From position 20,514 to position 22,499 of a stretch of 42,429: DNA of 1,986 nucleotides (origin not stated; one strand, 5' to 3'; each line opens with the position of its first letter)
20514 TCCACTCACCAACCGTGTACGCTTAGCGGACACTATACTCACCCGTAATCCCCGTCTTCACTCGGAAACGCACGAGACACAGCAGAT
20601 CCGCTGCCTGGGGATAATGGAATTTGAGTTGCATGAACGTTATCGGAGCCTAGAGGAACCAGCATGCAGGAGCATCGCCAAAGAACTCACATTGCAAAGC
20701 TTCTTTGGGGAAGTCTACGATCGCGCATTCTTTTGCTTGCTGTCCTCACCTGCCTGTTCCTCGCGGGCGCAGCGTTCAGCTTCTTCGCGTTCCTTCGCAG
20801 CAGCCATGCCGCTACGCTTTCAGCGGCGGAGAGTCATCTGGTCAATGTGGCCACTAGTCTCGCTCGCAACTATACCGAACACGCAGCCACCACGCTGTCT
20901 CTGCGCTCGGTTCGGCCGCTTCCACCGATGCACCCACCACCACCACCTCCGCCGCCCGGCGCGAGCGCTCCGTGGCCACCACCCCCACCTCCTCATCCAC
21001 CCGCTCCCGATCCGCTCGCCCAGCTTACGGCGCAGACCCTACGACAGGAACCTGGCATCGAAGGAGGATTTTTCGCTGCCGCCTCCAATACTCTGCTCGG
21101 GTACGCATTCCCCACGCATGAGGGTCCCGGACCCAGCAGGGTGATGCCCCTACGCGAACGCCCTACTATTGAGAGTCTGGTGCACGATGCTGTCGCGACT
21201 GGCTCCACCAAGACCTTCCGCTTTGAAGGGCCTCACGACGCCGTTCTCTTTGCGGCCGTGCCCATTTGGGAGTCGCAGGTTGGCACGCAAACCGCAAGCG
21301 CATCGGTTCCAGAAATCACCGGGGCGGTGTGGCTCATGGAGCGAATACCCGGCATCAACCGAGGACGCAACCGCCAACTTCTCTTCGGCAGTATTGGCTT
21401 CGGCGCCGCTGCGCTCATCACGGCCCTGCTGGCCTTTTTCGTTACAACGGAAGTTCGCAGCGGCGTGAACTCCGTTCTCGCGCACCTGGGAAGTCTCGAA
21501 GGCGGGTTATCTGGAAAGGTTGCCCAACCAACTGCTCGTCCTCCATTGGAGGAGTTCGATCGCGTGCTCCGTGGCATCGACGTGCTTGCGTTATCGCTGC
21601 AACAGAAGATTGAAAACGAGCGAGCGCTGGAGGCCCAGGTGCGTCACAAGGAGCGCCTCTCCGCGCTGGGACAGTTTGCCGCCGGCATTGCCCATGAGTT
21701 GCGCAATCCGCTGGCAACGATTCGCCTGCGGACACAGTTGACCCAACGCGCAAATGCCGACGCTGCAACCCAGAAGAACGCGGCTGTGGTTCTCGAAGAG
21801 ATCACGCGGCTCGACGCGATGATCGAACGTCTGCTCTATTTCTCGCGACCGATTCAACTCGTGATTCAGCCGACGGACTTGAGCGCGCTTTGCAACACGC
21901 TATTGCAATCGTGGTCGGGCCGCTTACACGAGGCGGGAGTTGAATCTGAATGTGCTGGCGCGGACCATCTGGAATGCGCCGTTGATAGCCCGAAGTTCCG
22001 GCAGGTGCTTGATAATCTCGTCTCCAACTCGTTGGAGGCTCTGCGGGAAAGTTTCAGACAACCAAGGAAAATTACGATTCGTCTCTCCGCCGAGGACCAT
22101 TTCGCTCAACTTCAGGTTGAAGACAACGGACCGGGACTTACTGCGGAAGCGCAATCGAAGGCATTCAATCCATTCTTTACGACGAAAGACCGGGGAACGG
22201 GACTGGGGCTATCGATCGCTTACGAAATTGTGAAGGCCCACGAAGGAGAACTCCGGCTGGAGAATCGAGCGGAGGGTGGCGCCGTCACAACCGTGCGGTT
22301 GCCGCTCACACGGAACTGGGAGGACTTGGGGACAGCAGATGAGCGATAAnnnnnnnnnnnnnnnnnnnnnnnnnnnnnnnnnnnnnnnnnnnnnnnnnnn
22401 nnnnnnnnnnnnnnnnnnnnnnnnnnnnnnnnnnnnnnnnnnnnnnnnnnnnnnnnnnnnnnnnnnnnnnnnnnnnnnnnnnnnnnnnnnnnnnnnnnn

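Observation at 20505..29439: Putative sigma54 regulon: three -24/-12 promoters, each with the same 17-bp dyad 81-82 bp upstream, linking an NtrC-type two-component system to a TonB-dependent receptor and a poly-proline lipoprotein operon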

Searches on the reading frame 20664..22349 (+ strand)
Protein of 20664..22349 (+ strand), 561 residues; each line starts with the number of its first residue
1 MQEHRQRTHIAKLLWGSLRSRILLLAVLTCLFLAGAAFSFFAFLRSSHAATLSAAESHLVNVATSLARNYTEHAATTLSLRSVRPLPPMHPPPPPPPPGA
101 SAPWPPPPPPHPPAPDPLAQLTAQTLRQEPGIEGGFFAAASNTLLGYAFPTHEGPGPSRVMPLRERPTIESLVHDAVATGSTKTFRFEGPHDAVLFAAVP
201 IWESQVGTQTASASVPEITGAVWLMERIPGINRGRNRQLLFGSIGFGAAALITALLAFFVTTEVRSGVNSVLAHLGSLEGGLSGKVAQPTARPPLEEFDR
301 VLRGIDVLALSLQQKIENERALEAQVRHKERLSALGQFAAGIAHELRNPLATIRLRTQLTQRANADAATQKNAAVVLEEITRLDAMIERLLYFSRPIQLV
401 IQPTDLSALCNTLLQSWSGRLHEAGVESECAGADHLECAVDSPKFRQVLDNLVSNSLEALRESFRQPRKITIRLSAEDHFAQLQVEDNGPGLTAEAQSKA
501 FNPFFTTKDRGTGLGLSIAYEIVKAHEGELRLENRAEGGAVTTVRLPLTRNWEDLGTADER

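Call 8: search_protein_families(library=pfam, proteins=[window:20664-22349:+], max_evalue=0.01)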
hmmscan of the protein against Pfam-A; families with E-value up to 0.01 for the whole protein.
window:20664-22349:+ (561 aa): 3 families
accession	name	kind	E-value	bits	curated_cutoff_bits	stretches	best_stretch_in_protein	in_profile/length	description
PF02518.31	HATPase_c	-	1.3e-23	84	26.4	1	441-549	2-110/111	Histidine kinase-, DNA gyrase B-, and HSP90-like ATPase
PF00512.31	HisKA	-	1.1e-14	54.7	26.9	1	335-395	2-62/66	His Kinase A (phospho-acceptor) domain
PF14501.12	HATPase_c_5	-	0.00019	21.7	22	1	447-535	8-91/102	GHKL domain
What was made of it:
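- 20664..22349 (+): Sensor histidine kinase: two membrane segments and a periplasmic region of about 190 aa that contains a proline-rich tract. HisKA plus HATPase_c domains (call 8).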

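Call 10: find_related_loci(query=window:20664-22349:+, collection=genome_contigs, flank=10000)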
Query window:20664-22349:+ (561 aa) in genome_contigs; peptide patterns used: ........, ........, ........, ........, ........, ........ (x = any residue, [..] = any of these).
201 stretches matched a pattern; 64 encode a relative of the query (tblastn E <= 1e-3); 63 distinct loci.
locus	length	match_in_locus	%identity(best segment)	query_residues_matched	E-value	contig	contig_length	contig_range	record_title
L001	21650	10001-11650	57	5-554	0e+0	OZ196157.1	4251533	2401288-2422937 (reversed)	MAG: uncultured Granulicella sp. isolate 532c3363-cb9a-4ff4-a964-62ae8f4e4543 genome assembly, chromosome: 1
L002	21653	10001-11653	57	2-554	0e+0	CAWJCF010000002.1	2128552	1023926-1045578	MAG: uncultured Acidobacteriaceae bacterium isolate MFD04540.bin.1.68 genome assembly, contig: contig_5962, whole genome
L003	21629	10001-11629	57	7-554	0e+0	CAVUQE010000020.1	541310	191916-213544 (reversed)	MAG: uncultured Acidobacteriaceae bacterium isolate MFD06092.bin.1.173 genome assembly, contig: contig_5508, whole genom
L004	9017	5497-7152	57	6-560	0e+0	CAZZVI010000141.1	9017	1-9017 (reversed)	MAG: uncultured Terriglobus sp. isolate Brown_T.bin.5 genome assembly, contig: NODE_1937_length_9017_cov_9.891096, whole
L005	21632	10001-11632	57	7-554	0e+0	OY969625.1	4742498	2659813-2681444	MAG: uncultured Acidobacteriaceae bacterium isolate MFD09495.bin.1.66 genome assembly, chromosome: 1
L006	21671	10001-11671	57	5-560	0e+0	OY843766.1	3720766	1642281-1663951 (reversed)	MAG: uncultured Granulicella sp. isolate e6d70442-04f8-4699-a368-e2225de37168 genome assembly, chromosome: 1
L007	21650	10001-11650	57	2-554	0e+0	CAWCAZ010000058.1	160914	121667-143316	MAG: uncultured Acidobacteriaceae bacterium isolate MFD04540.bin.2.53 genome assembly, contig: contig_5902, whole genome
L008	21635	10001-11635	57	7-554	0e+0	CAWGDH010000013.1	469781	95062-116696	MAG: uncultured Acidobacteriaceae bacterium isolate MFD06092.bin.1.77 genome assembly, contig: contig_52598, whole genom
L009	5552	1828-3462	57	7-554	0e+0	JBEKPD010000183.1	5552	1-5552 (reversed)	MAG: Terracidiphilus sp. isolate SPRUCE 456 SPRUCE_456_183, whole genome shotgun sequence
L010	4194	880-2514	56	6-549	0e+0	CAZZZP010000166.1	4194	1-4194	MAG: Lichenicola sp. isolate Green_AP.bin.11 genome assembly, contig: NODE_15464_length_4194_cov_7.999758, whole genome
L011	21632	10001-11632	57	5-551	0e+0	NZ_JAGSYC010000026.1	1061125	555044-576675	Granulicella paludicola strain DSM 22464 NODE_1_length_1061125_cov_98.668075, whole genome shotgun sequence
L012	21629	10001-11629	56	6-551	3e-179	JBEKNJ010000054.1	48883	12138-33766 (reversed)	MAG: Acidobacteriaceae bacterium isolate SPRUCE 414 SPRUCE_414_54, whole genome shotgun sequence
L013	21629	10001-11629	57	5-554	1e-178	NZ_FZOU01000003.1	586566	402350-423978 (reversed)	Granulicella rosea strain DSM 18704, whole genome shotgun sequence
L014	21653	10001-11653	58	7-560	0e+0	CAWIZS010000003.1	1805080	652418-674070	MAG: uncultured Acidobacteriota bacterium isolate MFD06092.bin.1.230 genome assembly, contig: contig_27448, whole genome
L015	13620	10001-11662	55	5-561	3e-178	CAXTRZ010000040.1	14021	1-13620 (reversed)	MAG TPA_asm: uncultured Acidobacteriaceae bacterium isolate public_SRR14721952_metawrap_bin.1 genome assembly, contig: p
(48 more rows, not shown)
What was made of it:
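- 20664..22349 (+): 63 related loci were found (call 10).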

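Call 24: search_protein_families(library=ncbifam, proteins=[window:20664-22349:+], max_evalue=0.01)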
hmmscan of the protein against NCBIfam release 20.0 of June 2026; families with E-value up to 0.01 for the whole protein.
window:20664-22349:+ (561 aa): 86 families (the best 25 are shown)
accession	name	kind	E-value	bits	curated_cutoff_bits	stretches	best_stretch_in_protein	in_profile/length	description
NF008468.0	PRK11360.1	equivalog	9.4e-66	222.4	646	1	316-550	377-610/616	two-component system sensor histidine kinase AtoS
NF007688.0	PRK10364.1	equivalog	1e-48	166.3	479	1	307-550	211-453/460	two-component system sensor histidine kinase ZraS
NF010411.0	PRK13837.1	equivalog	1.6e-34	119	647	1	309-551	424-678/828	two-component system VirA-like sensor kinase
NF008312.0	PRK11100.1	equivalog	2.3e-32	112.4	356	1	190-548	143-474/477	two-component system sensor histidine kinase CreC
NF052574.1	HisKinEspCMyxo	equivalog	4e-32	111.3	1200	1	313-552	395-641/785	serine histidine kinase EspC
NF053867.1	SprKinKinDBac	equivalog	7.5e-31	107.1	775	1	325-549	276-498/500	sporulation kinase KinD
NF047466.1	hybrid_RR_LvrB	exception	2.2e-30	106.1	500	1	299-547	117-375/377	hybrid histidine kinase/response regulator LvrB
NF007898.0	PRK10604.1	equivalog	4.9e-29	101.8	478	1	337-553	214-428/433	two-component system sensor histidine kinase RstB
NF041777.1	sens_FixL_Rhizob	equivalog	4.8e-28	98.1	850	2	439-549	373-482/485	sensor protein FixL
NF046044.1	PnpS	equivalog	5.5e-28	98.1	400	1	337-547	172-390/390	two-component system histidine kinase PnpS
NF040691.1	MtrAB_MtrB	equivalog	7.5e-28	97.8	450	1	319-550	254-494/507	MtrAB system histidine kinase MtrB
NF007004.0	PRK09467.1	equivalog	5.8e-26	91.3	415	1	339-549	236-437/440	two-component system sensor histidine kinase EnvZ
NF033092.0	HK_WalK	equivalog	1.1e-25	90.3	725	1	337-547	374-593/594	cell wall metabolism sensor histidine kinase WalK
NF046020.1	HisKinCckABruc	equivalog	1.7e-25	89.1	1000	1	316-551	461-708/868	cell cycle histidine kinase CckA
NF046026.1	HisKinCckACaul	equivalog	1.7e-24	85.9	1000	1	317-551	284-535/678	cell cycle histidine kinase CckA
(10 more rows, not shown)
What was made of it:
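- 20664..22349 (+): The kinase core is nearest AtoS/ZraS but far below their cut-offs (call 24).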

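Call 79: search_dna_similar(query=window:20664-22349:+, collection=plasmids, mode=protein, max_rows=8)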
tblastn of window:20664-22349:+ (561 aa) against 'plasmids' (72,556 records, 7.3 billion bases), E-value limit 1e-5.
The search stops at 5000 records and this limit was reached: more records match than are counted here, and every count below describes the 5000 best-scoring records only.
Records with a match: at least 5000; places in all: 12469; records where one place covers at least 80% of the query: 0.
Best place of each record, by identity: <60% 5000.
By first word of the organism name: Klebsiella 1948; Rhizobium 409; Escherichia 320; Sinorhizobium 170; Enterobacter 169; Ralstonia 139; Salmonella 139; Agrobacterium 88; Acinetobacter 88; Pantoea 70; and 285 more.
By predicted mobility (MOB-suite, as given by PLSDB): non-mobilizable 2240; conjugative 2071; mobilizable 689.
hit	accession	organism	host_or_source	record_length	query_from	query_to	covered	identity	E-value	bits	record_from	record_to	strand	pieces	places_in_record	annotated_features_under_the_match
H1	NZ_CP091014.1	Burkholderia cenocepacia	-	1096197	125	547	75%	28.2%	4e-19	99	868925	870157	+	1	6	none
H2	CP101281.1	Burkholderia sp. FXe9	bacteria,soil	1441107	125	547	75%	27.9%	7e-19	99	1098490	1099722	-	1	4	sigma-54 dependent transcriptional regulator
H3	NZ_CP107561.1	Methylocystis sp. MJC1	whole organism,Alpine Peat Bogs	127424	118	538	75%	28.0%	5e-22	108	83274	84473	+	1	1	HAMP domain-containing sensor histidine kinase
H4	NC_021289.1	Caballeronia insecticola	-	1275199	131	532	72%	28.5%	3e-26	121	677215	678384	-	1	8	none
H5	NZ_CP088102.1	Bradyrhizobium barranii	cell culture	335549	126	538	74%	27.7%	1e-22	110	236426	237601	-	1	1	HAMP domain-containing sensor histidine kinase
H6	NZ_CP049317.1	Caballeronia sp. SBC2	whole organism,soil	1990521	125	547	75%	25.6%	3e-21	106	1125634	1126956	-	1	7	none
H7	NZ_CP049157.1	Caballeronia sp. SBC1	whole organism,soil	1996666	125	547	75%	25.6%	3e-21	106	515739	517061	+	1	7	none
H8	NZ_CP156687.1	Burkholderia stagnalis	Bacterial cells,soils collected in ...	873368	147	547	71%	26.1%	3e-16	90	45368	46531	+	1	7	HAMP domain-containing sensor histidine kinase | sigma-54 dependent transcriptional regulator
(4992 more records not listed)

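Call 80: get_annotated_region(hit=H8, flank=5000)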
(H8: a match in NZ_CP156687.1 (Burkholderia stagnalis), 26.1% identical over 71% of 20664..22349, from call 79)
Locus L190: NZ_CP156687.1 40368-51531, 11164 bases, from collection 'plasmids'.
description: Burkholderia stagnalis strain YJ-2 plasmid plas2, complete sequence
organism: Burkholderia stagnalis (NCBI taxid 1503054)
taxonomy: Bacteria; Pseudomonadota; Betaproteobacteria; Burkholderiales; Burkholderiaceae; Burkholderia; Burkholderia stagnalis
host: -; source: Bacterial cells,soils collected in Guangdong Province, China; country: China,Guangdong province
typing (MOB-suite, as given by PLSDB): non-mobilizable
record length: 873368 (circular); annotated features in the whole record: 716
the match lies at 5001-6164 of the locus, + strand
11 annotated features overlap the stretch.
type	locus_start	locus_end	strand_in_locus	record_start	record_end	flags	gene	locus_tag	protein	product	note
CDS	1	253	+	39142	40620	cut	xylB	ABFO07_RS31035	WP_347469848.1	xylulokinase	GO:0042732 - D-xylose metabolic process [Evidence IEA]; GO:0005997 - xylulose metabolic process [Evidence IEA]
CDS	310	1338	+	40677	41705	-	xylF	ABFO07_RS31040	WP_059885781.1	D-xylose ABC transporter substrate-binding protein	GO:0015753 - D-xylose transmembrane transport [Evidence IEA]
CDS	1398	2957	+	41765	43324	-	xylG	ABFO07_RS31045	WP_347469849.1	D-xylose ABC transporter ATP-binding protein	GO:0015753 - D-xylose transmembrane transport [Evidence IEA]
CDS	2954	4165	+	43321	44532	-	-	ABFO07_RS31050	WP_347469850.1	sugar ABC transporter permease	-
CDS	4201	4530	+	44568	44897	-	-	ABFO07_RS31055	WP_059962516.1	hypothetical protein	-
CDS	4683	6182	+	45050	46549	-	-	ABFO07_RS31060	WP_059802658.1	HAMP domain-containing sensor histidine kinase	GO:0007165 - signal transduction [Evidence IEA]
CDS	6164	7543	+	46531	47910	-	-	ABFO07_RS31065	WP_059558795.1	sigma-54 dependent transcriptional regulator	GO:0006355 - regulation of DNA-templated transcription [Evidence IEA]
CDS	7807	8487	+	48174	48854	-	-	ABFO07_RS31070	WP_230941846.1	hypothetical protein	-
CDS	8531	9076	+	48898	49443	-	-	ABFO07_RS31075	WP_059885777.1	hypothetical protein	-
CDS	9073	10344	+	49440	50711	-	-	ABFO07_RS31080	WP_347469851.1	MFS transporter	GO:0055085 - transmembrane transport [Evidence IEA]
CDS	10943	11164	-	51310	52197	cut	-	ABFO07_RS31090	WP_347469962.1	alpha/beta fold hydrolase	-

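Call 81: get_annotated_region(hit=H3, flank=5000)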
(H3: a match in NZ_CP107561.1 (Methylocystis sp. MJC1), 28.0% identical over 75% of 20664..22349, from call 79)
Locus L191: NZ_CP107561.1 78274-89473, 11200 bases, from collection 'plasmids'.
description: Methylocystis sp. MJC1 plasmid unnamed3, complete sequence
organism: Methylocystis sp. MJC1 (NCBI taxid 2654282)
taxonomy: Bacteria; Pseudomonadota; Alphaproteobacteria; Hyphomicrobiales; Methylocystaceae; Methylocystis; Methylocystis sp. MJC1
host: -; source: whole organism,Alpine Peat Bogs; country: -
typing (MOB-suite, as given by PLSDB): non-mobilizable
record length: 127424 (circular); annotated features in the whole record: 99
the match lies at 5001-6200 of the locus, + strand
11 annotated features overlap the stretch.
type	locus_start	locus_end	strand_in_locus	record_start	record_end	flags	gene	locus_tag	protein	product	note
CDS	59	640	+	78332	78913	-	-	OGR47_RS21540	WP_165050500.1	hypothetical protein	-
CDS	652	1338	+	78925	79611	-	-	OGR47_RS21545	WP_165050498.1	P-loop NTPase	-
CDS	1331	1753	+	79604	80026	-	-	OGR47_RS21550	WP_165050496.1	hypothetical protein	-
CDS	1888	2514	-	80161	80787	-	-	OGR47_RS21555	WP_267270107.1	cation transporter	GO:0006812 - monoatomic cation transport [Evidence IEA]; GO:0055085 - transmembrane transport [Evidence IEA]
CDS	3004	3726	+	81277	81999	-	-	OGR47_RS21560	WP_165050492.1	hypothetical protein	-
CDS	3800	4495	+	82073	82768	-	-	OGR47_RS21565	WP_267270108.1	CHASE3 domain-containing protein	-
CDS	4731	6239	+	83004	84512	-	-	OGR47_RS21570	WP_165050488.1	HAMP domain-containing sensor histidine kinase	GO:0007165 - signal transduction [Evidence IEA]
CDS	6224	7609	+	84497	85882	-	-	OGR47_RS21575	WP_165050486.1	sigma-54 dependent transcriptional regulator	GO:0006355 - regulation of DNA-templated transcription [Evidence IEA]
CDS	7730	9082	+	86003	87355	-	-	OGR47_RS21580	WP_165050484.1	MFS transporter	GO:0055085 - transmembrane transport [Evidence IEA]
CDS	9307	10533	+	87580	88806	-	-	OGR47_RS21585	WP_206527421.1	anion transporter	-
CDS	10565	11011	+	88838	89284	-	-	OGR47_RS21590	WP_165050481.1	DMT family transporter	-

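Call 84: get_annotated_region(hit=H5, flank=6000)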
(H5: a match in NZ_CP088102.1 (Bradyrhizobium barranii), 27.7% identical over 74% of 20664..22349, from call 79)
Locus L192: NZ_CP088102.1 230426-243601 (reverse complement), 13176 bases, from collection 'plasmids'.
description: Bradyrhizobium barranii strain CC829 plasmid pCC829_2, complete sequence
organism: Bradyrhizobium barranii (NCBI taxid 2992140)
taxonomy: Bacteria; Pseudomonadota; Alphaproteobacteria; Hyphomicrobiales; Nitrobacteraceae; Bradyrhizobium; Bradyrhizobium barranii
host: -; source: cell culture; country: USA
typing (MOB-suite, as given by PLSDB): mobilizable; relaxase MOBP
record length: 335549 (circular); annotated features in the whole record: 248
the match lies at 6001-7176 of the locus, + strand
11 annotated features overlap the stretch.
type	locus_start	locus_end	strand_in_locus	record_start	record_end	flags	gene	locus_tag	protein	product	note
CDS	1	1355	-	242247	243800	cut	-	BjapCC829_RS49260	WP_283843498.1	DUF3141 domain-containing protein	-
CDS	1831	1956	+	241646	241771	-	-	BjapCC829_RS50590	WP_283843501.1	hypothetical protein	-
CDS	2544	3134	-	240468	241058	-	-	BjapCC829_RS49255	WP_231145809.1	transposase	-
CDS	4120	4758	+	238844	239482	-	-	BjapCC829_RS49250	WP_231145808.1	hypothetical protein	-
CDS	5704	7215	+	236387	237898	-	-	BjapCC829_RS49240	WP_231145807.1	HAMP domain-containing sensor histidine kinase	GO:0007165 - signal transduction [Evidence IEA]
CDS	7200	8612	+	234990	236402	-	-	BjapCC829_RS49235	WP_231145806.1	sigma-54 dependent transcriptional regulator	GO:0006355 - regulation of DNA-templated transcription [Evidence IEA]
CDS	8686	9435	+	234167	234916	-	-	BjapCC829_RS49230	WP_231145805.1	hypothetical protein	-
CDS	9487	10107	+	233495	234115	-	-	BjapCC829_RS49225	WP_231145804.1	hypothetical protein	-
CDS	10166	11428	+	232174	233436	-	-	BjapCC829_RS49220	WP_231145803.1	MFS transporter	GO:0055085 - transmembrane transport [Evidence IEA]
CDS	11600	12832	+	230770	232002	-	-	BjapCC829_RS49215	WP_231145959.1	anion transporter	-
CDS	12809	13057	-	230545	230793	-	-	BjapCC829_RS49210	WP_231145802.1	hypothetical protein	-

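Call 85: get_annotated_region(hit=H4, flank=6000)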
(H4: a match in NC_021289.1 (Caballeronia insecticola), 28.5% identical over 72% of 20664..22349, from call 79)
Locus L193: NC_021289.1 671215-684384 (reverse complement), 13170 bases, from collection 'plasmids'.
description: Caballeronia insecticola plasmid p1, complete sequence
organism: Caballeronia insecticola (NCBI taxid 758793)
taxonomy: Bacteria; Pseudomonadota; Betaproteobacteria; Burkholderiales; Burkholderiaceae; Caballeronia; Caballeronia insecticola
host: -; source: -; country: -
typing (MOB-suite, as given by PLSDB): non-mobilizable
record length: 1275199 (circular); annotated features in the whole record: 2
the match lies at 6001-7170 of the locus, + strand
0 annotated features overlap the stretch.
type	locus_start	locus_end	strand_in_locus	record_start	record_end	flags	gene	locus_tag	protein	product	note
